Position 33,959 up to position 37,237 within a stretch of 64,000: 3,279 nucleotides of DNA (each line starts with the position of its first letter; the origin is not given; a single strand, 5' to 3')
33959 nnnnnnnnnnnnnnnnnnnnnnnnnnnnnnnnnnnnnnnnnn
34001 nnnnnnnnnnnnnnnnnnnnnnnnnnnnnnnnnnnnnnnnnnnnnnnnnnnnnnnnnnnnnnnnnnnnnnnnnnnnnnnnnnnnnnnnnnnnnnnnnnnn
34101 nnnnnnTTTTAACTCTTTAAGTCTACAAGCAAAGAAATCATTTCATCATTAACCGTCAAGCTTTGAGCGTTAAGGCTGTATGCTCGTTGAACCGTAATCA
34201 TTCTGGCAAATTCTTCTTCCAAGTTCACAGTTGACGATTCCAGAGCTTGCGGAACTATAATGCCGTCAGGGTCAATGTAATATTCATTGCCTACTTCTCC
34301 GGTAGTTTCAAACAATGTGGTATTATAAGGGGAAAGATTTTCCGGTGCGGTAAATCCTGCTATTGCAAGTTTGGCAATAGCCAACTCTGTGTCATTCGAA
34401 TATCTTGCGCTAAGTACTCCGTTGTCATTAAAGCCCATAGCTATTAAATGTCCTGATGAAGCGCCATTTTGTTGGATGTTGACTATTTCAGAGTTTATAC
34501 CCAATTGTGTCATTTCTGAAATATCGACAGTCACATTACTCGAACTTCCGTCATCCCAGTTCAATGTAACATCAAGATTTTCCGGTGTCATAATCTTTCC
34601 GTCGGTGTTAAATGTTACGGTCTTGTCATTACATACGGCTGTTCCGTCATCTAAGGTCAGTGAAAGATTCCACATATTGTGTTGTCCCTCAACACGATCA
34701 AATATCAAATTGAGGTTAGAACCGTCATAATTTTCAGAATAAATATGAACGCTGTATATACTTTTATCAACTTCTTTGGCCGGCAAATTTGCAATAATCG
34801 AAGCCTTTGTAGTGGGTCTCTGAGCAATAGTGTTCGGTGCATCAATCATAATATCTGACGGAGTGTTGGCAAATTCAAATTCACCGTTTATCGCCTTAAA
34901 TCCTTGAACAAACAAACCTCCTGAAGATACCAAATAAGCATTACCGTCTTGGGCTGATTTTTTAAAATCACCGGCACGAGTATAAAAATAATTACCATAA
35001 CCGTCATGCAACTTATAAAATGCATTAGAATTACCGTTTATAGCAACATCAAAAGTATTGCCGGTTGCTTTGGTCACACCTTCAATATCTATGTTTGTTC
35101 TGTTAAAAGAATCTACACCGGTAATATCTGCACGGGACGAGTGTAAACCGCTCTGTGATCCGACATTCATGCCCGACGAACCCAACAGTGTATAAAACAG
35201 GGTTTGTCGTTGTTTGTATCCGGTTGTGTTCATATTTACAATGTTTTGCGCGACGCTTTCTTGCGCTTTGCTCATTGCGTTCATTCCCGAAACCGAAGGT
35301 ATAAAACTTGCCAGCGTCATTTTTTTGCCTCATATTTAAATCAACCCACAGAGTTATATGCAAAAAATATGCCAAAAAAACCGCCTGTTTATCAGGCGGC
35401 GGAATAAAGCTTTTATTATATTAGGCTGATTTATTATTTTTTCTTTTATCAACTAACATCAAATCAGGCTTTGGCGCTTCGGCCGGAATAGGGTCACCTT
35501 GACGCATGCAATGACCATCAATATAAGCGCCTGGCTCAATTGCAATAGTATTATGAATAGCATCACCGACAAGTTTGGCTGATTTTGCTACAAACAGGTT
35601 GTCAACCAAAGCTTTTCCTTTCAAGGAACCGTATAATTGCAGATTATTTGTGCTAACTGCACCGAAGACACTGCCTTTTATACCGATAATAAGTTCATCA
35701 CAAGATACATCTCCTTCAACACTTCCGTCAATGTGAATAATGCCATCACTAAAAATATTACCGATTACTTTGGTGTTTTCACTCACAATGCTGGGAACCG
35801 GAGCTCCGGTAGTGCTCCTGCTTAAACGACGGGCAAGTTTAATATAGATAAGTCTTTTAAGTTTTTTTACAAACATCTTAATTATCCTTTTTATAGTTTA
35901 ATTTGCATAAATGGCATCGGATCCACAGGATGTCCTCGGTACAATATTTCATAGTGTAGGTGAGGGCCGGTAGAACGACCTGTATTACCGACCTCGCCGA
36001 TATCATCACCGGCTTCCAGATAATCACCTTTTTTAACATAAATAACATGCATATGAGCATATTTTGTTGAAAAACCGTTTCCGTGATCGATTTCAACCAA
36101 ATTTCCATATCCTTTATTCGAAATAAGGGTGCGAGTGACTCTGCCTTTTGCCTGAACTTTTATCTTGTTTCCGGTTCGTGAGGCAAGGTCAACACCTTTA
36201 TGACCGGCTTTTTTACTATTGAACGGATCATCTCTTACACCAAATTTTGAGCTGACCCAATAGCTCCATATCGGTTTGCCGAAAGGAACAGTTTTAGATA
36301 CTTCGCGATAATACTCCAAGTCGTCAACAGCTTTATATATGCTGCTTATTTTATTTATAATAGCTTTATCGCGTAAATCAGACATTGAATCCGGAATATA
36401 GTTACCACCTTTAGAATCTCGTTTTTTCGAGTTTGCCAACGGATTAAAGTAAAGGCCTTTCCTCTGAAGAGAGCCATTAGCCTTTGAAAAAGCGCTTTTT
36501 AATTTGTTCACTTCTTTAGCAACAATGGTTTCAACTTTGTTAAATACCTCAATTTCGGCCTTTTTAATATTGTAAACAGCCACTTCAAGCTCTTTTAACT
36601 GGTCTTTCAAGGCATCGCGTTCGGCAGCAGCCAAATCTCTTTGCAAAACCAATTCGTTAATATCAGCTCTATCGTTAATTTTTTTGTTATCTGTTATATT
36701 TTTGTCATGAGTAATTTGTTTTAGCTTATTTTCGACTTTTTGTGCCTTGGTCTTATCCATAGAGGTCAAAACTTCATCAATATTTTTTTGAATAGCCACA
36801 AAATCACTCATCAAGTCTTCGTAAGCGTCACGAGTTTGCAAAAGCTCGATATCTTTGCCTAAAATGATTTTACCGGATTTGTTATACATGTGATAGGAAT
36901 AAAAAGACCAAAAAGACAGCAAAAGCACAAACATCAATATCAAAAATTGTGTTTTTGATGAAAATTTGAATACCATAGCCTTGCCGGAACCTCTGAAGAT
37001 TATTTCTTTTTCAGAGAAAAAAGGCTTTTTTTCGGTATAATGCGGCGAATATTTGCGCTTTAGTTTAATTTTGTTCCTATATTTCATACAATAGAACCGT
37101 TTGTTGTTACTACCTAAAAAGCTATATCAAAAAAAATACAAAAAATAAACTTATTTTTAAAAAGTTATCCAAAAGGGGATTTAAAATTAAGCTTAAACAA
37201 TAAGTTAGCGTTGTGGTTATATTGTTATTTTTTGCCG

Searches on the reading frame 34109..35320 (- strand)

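Call 63: search_protein_families(library=pfam, proteins=[window:34109-35320:-], max_evalue=0.01)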
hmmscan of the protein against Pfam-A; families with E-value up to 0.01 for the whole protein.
window:34109-35320:- (403 aa): 4 families
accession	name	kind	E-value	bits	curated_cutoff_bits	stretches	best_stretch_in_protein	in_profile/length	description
PF06429.18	Flg_bbr_C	-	8.8e-12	44.8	23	1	358-397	3-42/46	Flagellar basal body rod FlgEFG protein C-terminal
PF00460.25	Flg_bb_rod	-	3.7e-06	27.2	20.7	1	10-36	5-31/31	Flagella basal body rod protein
PF07559.19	FlgE_D2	-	4e-06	27.8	22.7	1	189-286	24-141/142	Flagellar basal body protein FlaE D2 domain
PF22692.1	LlgE_F_G_D1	-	6.3e-06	26.7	27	1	93-160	1-48/64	Flagellar hook protein FlgE/F/G D1 domain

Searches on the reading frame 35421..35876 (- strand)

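Call 63: search_protein_families(library=pfam, proteins=[window:35421-35876:-], max_evalue=0.01)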
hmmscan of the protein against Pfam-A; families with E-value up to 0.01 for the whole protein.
window:35421-35876:- (151 aa): 1 family
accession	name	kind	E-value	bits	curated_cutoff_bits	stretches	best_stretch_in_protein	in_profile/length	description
PF04519.19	Bactofilin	-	4.1e-19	69.1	27.9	1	29-123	1-97/98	Polymer-forming cytoskeletal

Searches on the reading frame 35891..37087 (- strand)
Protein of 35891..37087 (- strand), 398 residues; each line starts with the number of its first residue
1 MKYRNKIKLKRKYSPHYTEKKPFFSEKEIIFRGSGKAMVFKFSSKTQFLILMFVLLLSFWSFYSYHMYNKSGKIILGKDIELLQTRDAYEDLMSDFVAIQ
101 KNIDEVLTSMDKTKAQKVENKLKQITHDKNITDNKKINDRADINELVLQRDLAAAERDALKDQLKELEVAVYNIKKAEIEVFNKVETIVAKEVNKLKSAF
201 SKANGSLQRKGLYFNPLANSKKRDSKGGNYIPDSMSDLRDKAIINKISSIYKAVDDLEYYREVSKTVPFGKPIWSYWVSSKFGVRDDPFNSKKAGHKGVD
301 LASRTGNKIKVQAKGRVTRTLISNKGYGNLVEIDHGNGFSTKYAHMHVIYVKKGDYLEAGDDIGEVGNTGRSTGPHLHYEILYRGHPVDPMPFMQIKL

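Call 63: search_protein_families(library=pfam, proteins=[window:35891-37087:-], max_evalue=0.01)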
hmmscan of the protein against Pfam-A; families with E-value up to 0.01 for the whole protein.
window:35891-37087:- (398 aa): 2 families
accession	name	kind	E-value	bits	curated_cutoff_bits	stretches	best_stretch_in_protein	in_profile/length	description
PF01551.29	Peptidase_M23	-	1.8e-30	105.4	28.7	1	295-390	2-96/96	Peptidase family M23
PF19353.4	DUF5930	-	4.1e-07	29.8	27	1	81-274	120-316/320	Family of unknown function (DUF5930)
